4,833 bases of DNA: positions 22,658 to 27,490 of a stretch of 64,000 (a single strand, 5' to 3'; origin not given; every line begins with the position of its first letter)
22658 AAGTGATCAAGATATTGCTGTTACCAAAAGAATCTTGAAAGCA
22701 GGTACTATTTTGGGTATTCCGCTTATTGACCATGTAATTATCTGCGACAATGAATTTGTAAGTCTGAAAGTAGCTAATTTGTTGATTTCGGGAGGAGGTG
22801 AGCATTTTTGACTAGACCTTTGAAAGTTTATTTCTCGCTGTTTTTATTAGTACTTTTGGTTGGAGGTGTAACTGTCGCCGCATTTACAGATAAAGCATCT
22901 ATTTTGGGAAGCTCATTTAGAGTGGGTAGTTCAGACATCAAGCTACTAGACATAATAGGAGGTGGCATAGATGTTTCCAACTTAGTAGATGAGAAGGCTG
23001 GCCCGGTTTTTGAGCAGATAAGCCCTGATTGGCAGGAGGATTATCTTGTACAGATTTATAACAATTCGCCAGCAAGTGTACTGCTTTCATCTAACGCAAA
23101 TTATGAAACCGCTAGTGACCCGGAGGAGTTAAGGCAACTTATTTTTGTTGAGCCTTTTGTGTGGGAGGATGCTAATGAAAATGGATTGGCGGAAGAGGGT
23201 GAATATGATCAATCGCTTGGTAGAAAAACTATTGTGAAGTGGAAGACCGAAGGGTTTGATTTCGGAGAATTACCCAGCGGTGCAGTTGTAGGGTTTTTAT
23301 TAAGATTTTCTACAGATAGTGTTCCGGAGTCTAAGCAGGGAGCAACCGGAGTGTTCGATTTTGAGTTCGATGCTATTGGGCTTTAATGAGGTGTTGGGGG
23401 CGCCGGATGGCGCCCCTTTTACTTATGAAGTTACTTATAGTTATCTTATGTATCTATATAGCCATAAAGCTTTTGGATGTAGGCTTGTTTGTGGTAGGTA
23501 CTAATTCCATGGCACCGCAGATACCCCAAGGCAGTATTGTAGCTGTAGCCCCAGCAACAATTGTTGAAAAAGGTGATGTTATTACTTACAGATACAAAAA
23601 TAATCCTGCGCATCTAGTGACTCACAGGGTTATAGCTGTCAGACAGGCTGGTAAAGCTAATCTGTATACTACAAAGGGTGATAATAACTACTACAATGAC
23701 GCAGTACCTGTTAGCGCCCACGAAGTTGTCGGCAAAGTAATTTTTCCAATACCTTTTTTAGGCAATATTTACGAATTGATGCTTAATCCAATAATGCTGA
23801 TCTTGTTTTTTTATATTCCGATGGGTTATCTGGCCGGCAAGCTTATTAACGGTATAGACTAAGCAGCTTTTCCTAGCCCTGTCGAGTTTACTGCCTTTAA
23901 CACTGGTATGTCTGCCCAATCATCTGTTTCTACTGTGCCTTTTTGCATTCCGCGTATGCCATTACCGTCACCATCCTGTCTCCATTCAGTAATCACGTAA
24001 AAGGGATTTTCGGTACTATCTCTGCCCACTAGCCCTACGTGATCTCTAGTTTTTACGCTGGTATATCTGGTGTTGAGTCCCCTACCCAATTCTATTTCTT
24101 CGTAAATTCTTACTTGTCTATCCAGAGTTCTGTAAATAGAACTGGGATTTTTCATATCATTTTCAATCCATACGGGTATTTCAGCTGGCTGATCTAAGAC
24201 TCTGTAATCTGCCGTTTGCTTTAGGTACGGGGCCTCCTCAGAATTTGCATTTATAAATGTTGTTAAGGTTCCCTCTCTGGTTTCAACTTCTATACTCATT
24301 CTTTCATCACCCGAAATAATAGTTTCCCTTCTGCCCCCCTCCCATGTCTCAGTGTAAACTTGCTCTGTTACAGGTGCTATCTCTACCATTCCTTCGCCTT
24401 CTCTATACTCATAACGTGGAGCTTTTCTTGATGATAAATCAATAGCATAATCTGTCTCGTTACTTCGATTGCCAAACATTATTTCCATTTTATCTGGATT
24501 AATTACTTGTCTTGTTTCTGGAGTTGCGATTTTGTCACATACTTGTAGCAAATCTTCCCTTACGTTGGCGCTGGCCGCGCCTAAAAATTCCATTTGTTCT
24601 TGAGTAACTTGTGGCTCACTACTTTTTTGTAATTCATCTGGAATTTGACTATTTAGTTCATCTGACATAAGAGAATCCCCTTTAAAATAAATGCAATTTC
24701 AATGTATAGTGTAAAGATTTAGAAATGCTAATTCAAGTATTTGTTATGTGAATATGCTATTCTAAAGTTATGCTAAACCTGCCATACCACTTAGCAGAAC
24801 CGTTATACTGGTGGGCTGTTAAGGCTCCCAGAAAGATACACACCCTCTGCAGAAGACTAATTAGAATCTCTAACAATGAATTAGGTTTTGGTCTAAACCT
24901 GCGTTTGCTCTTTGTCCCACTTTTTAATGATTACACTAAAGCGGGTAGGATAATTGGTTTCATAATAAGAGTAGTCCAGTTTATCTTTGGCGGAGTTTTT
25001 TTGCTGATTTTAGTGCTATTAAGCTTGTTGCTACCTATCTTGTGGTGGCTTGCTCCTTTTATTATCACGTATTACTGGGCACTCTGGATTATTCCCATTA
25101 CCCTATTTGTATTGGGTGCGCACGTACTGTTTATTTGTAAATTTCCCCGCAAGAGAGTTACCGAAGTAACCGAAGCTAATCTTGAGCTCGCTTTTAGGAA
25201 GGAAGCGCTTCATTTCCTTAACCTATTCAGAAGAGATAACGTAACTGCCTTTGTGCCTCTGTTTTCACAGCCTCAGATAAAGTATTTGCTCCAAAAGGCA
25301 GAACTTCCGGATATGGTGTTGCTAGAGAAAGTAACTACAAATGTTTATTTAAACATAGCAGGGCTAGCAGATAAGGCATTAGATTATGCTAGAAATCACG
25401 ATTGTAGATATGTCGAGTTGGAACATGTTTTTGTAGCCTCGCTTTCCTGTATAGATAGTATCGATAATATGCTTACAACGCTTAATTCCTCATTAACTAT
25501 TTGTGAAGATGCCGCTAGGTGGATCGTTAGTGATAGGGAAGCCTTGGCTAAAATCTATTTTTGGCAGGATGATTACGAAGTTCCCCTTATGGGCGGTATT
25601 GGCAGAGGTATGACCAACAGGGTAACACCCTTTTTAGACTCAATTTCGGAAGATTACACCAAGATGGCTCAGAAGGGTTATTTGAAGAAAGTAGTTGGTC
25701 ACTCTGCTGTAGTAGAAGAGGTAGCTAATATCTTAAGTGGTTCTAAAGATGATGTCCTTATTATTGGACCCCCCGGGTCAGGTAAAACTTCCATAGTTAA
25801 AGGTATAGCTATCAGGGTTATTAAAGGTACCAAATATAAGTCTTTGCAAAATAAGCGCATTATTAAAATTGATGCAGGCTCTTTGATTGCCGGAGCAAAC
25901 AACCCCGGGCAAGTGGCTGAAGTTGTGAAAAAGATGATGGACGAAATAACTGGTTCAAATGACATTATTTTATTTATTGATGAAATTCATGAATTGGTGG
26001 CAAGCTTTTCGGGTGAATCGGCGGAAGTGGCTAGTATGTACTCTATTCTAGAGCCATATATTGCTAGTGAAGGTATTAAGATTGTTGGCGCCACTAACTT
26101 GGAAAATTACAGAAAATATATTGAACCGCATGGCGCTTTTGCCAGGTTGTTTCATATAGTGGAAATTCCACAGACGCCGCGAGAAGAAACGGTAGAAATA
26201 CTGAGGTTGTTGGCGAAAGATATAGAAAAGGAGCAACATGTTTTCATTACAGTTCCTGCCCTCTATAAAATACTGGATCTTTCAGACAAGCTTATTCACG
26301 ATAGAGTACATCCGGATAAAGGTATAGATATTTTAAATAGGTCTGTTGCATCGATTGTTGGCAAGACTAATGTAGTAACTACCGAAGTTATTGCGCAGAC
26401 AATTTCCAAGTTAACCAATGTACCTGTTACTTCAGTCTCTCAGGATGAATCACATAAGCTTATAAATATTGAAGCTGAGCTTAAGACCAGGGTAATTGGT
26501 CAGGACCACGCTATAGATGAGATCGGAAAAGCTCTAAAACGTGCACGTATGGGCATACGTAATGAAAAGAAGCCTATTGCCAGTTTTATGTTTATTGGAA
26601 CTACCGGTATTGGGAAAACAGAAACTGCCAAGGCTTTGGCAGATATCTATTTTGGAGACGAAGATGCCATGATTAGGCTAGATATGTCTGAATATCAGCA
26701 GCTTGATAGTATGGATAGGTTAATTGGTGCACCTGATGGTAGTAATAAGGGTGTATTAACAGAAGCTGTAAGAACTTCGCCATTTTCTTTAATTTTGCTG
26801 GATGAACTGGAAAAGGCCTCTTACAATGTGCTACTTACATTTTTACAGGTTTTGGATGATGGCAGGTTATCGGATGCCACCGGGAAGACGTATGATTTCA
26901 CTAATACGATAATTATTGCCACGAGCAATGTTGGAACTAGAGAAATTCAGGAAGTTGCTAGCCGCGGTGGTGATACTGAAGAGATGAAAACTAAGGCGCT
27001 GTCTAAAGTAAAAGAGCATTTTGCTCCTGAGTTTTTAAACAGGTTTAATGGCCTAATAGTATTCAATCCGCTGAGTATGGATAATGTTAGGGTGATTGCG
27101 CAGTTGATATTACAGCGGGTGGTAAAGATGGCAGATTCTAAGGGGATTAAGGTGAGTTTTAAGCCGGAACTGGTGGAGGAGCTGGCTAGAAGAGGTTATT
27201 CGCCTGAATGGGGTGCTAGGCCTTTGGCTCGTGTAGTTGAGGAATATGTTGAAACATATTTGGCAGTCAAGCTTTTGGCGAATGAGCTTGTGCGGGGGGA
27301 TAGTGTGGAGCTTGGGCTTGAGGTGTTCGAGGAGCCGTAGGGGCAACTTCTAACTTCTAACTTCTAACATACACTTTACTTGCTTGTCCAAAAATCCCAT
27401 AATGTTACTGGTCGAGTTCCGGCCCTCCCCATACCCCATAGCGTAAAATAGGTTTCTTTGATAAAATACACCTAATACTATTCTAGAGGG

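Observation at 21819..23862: Second, minimal TasA-like + SipW pair translationally coupled to a RadC-like JAB gene under an XRE regulator (locus 1)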

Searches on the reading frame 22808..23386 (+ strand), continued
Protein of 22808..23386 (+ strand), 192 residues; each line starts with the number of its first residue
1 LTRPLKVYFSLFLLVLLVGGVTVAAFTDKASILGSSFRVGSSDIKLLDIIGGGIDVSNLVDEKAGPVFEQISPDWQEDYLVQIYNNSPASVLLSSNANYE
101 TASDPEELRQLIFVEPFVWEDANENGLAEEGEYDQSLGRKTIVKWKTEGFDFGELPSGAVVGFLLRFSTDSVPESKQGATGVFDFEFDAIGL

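Call 51: find_homologous_proteins(query=A3, max_evalue=0.00001)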
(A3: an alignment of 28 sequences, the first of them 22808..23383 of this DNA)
Query A3 (28 sequences) (192 aa, profile of the alignment): 99 proteins with E <= 0.00001 among 8000 candidates.
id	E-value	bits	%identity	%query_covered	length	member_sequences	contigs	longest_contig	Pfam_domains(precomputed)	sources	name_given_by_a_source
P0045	1.8e-59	218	56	95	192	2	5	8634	-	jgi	-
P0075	2.2e-59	218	58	94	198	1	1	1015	-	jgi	jgi:hypothetical protein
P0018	7.8e-59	216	58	93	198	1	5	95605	-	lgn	-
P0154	2.6e-57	211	25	91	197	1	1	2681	-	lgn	-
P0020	2.8e-57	211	58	99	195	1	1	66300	-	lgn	-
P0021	1.2e-56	209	55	100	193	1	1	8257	-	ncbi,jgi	-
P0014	1.4e-56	209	58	100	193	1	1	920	-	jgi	jgi:hypothetical protein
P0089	3.2e-56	208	52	99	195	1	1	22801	-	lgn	-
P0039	3.2e-56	208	58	93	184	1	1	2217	-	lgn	-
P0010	3.6e-56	208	58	99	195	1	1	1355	-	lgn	-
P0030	4.7e-56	207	57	100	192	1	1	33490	-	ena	-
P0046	6.5e-56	207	60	90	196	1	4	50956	-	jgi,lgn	-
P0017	8.9e-56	206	58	100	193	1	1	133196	-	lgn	-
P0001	1.1e-55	206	100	100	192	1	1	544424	-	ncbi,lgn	-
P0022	1.4e-55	206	57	95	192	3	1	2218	-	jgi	-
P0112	1.0e-50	190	49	87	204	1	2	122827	-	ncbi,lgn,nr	ncbi:hypothetical protein HYV31_03830 [candidate division WWE3 bacterium]|nr:hypothetical protein [c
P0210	5.2e-35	139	30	16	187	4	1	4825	-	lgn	-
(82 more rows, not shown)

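Call 52: find_encoding_contigs(protein=P0133, flank=6000, max_places=2)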
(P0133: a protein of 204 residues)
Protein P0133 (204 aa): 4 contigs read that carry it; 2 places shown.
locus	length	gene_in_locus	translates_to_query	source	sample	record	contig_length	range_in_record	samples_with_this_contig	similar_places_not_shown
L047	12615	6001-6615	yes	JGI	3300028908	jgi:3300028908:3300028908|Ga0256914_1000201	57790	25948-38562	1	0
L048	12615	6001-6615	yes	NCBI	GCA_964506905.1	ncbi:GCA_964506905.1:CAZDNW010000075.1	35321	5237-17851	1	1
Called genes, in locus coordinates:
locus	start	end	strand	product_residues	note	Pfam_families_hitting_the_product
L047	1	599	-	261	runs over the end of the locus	PF18912:DZR_2 (weak), PF00156:Pribosyltran (weak)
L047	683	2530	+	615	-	PF06480:FtsH_ext (faint), PF00004:AAA, PF07728:AAA_5 (weak), PF17862:AAA_lid_3, PF01434:Peptidase_M41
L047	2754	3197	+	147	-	PF22811:Zn_ribbon_NrdR, PF03477:ATP-cone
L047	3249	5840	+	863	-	PF00317:Ribonuc_red_lgN, PF02867:Ribonuc_red_lgC, PF12637:TSCPD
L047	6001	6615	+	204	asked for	-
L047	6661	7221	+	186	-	PF10502:Peptidase_S26 (weak), PF00717:Peptidase_S24 (weak)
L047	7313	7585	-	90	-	PF00216:Bac_DNA_binding, PF18291:HU-HIG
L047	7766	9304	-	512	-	PF12072:RNase_Y_N, PF00013:KH_1 (weak), PF01966:HD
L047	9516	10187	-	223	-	PF27462:RecX_N, PF21982:RecX_HTH1 (faint), PF02631:RecX_HTH2 (weak), PF21981:RecX_HTH3 (weak)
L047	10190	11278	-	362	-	PF00154:RecA_N, PF06745:ATPase (weak), PF08423:Rad51, PF13481:AAA_25 (faint), PF27531:MT3502_N (weak), PF21096:RecA_C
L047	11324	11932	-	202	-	PF04307:YdjM, PF00882:Zn_dep_PLPC (weak)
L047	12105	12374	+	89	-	PF00085:Thioredoxin, PF13098:Thioredoxin_2 (faint), PF13192:Thioredoxin_3 (faint)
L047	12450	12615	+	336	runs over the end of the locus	PF00044:Gp_dh_N, PF02800:Gp_dh_C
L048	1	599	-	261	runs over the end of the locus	PF18912:DZR_2 (weak), PF00156:Pribosyltran (weak)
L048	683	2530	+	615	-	PF06480:FtsH_ext (faint), PF00004:AAA, PF07728:AAA_5 (weak), PF17862:AAA_lid_3, PF01434:Peptidase_M41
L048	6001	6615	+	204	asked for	-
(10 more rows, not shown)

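Call 53: find_encoding_contigs(protein=P0210, flank=6000, max_places=2)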
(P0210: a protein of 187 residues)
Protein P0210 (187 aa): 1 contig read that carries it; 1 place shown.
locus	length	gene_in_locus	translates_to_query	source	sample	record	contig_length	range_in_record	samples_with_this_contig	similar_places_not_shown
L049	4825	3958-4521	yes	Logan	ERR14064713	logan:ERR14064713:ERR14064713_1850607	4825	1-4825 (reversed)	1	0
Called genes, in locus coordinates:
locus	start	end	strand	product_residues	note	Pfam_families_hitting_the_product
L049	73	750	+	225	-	-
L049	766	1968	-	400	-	-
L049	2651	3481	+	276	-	-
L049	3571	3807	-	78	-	-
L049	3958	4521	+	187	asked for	-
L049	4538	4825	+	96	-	?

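Call 54: find_encoding_contigs(protein=P0138, flank=5000, max_places=1)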
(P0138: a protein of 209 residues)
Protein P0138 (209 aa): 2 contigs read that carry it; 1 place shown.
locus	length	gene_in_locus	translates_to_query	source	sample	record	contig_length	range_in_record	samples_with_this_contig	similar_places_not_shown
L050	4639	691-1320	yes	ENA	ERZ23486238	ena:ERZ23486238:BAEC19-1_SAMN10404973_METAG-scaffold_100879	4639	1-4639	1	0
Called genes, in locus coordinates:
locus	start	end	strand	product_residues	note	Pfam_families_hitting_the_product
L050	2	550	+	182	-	?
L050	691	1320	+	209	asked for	-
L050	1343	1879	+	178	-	-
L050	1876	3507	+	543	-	PF00932:LTD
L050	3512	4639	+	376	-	?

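Call 55: find_encoding_contigs(protein=P0135, flank=5000, max_places=1)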
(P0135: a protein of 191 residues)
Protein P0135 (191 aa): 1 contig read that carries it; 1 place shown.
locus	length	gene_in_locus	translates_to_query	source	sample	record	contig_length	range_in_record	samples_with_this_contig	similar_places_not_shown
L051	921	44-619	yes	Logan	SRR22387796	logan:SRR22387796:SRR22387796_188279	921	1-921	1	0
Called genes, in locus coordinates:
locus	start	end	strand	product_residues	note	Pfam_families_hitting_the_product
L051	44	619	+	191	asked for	-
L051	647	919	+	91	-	?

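Call 56: find_encoding_contigs(protein=P0142, flank=5000, max_places=1)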
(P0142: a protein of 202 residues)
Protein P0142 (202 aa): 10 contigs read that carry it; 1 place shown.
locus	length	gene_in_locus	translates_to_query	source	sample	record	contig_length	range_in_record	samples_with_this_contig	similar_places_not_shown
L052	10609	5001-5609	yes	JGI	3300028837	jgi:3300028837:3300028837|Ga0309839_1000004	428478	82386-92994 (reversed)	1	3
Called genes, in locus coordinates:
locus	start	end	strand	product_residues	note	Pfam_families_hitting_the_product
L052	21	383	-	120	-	-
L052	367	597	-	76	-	-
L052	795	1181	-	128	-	-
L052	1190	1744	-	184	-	-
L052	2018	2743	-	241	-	-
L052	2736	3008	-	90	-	-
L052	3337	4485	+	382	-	-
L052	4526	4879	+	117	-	PF04892:VanZ-LLP1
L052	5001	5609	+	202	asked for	-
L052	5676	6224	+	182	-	-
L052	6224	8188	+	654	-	PF00932:LTD (weak)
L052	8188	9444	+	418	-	PF00041:fn3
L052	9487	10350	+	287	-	PF00188:CAP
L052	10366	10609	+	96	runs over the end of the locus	-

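Call 65: find_encoding_contigs(protein=P0001, flank=3000, max_places=2)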
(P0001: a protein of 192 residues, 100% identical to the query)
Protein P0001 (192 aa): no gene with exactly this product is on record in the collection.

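Call 84: predict_structure(alignment_id=A4)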
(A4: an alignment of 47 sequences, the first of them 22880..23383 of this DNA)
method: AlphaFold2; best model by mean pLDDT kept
length: 168 residues; sequences in the alignment: 47
mean_pLDDT: 83.1   pTM: 0.79
mean pLDDT of the five models: 83.1, 81.4, 81.3, 81.2, 80.7
residues with pLDDT >= 90: 79; 70-90: 71; 50-70: 2; < 50: 16
segments of 3 or more residues with pLDDT < 50: 1-16
pLDDT, mean of each block of 10 residues (from residue 1): 31 51 91 89 86 93 91 79 88 90 84 93 91 94 93 84 82
secondary structure, 60 per line:
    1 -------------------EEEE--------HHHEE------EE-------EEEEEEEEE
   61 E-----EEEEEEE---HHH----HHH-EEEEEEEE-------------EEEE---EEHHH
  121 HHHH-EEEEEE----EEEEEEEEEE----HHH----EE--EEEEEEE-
elements in order: E20-23 E52-61 E67-73 E88-95 E109-112 H118-124 E126-131 E136-145 E161-167

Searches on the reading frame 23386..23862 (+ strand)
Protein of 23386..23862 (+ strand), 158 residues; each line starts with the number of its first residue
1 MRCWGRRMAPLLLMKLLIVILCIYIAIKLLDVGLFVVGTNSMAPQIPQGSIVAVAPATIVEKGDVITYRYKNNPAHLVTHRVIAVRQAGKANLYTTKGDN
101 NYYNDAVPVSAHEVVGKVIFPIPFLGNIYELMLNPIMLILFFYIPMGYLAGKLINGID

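Call 4: search_protein_families(library=pfam, proteins=[window:23386-23862:+], max_evalue=0.1)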
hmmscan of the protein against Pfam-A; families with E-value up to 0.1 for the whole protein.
window:23386-23862:+ (158 aa): 2 families
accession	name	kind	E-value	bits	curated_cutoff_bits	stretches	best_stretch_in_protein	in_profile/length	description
PF00717.28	Peptidase_S24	-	2e-05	24.7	23.3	1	35-119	38-116/116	Peptidase S24-like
PF10502.14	Peptidase_S26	-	3.6e-05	24.2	22.9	1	14-85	5-80/168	Signal peptidase, peptidase S26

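Call 5: search_protein_families(library=ncbifam, proteins=[window:23386-23862:+], max_evalue=1)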
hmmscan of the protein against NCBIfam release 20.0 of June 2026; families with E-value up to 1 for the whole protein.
window:23386-23862:+ (158 aa): 4 families
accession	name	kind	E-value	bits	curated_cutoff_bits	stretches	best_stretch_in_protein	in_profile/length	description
TIGR02228.1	sigpep_I_arch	equivalog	8.6e-27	93.9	51.85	1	12-146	10-147/158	signal peptidase I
NF046067.1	SigPepSipWBacil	equivalog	3.2e-21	75.7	190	1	11-145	10-153/189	signal peptidase I SipW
TIGR02227.1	sigpep_I_bact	equivalog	1.4e-07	31.5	47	1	15-86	3-78/162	signal peptidase I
TIGR02754.1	sod_Ni_protease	equivalog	0.00082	19.8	63.25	1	37-99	3-69/90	nickel-type superoxide dismutase maturation protease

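Call 66: list_cluster_members(proteins=[P0001, window:23386-23859:+, window:22125-22808:+])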
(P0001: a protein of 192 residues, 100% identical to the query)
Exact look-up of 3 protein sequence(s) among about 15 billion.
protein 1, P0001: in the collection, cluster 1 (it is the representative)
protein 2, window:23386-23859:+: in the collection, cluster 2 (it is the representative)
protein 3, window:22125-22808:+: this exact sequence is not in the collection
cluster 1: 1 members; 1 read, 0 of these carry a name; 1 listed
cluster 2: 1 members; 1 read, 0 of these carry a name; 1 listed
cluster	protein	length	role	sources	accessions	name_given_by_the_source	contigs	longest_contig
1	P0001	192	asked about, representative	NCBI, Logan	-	-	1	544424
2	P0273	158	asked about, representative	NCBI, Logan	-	-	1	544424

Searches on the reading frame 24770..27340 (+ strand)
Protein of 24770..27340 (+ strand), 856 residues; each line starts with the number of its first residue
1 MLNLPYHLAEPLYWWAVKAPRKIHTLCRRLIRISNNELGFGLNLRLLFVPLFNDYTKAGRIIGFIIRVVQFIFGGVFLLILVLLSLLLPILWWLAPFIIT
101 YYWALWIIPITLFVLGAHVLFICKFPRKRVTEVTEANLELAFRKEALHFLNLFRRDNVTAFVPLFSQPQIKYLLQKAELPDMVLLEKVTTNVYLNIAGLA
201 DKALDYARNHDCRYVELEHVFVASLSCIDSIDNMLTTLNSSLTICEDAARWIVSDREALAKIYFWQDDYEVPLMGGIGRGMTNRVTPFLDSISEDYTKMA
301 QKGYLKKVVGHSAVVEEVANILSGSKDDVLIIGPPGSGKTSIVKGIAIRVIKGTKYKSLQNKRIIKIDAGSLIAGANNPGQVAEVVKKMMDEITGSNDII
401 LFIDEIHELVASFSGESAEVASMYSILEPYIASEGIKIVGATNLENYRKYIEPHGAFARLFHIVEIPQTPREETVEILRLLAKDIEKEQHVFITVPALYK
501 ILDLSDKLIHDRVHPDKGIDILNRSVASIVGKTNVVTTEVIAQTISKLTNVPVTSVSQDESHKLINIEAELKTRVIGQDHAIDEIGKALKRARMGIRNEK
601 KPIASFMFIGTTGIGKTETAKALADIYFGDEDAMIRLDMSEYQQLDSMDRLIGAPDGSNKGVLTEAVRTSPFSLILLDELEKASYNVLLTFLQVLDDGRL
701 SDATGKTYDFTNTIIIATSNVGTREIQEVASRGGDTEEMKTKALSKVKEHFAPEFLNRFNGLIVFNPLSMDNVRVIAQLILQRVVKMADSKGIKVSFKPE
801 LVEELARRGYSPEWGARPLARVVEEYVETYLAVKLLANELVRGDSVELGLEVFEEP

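Call 20: search_protein_families(library=pfam, proteins=[window:24770-27340:+], max_evalue=0.1)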
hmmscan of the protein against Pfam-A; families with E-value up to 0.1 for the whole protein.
window:24770-27340:+ (856 aa): 41 families (the best 25 are shown)
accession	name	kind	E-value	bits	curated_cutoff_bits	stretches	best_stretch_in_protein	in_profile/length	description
PF07724.20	AAA_2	-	6.5e-51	173.1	27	1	601-760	1-164/166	AAA domain (Cdc48 subfamily)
PF00004.35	AAA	-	4.8e-22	79.3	21.2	2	329-455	1-119/131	ATPase family associated with various cellular activities (AAA)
PF10431.15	ClpB_D2-small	-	2e-19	69.8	21.9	1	768-847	1-80/81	C-terminal, D2-small domain, of ClpB protein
PF07728.20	AAA_5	-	1.9e-13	51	22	2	606-726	2-128/139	AAA domain (dynein-related subfamily)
PF17871.7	AAA_lid_9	-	5.5e-10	39.5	22.8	1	472-562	3-95/104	AAA lid domain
PF00158.32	Sigma54_activat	-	1.8e-08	34.7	20.2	1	590-722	9-144/168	Sigma-54 interaction domain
PF20720.3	nSTAND3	-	2.2e-06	27.9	27.2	1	327-358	18-48/155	Novel STAND NTPase 3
PF05496.18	RuvB_N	-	3.1e-06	27.5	27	1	314-411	21-98/159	Holliday junction DNA helicase RuvB P-loop domain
PF13401.12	AAA_22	-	3.5e-06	27.8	27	0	329-414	8-97/130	AAA domain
PF04851.21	ResIII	-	4.4e-06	27.1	22.5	0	578-628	8-48/164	Type III restriction enzyme, res subunit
PF20030.5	bpMoxR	-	6.4e-06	25.8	27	1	306-360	12-64/205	MoxR domain in the MoxR-vWA-beta-propeller ternary systems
PF13479.12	AAA_24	-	6.7e-06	26.5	27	1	328-410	4-77/195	AAA domain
PF13191.12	AAA_16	-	1.4e-05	26.1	32.6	1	309-347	3-45/167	AAA ATPase domain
PF13173.12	AAA_14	-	1.8e-05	25.2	27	1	329-409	5-74/129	AAA domain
PF01078.27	Mg_chelatase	-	2e-05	24.6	20.3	1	305-364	2-60/207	Magnesium chelatase, subunit ChlI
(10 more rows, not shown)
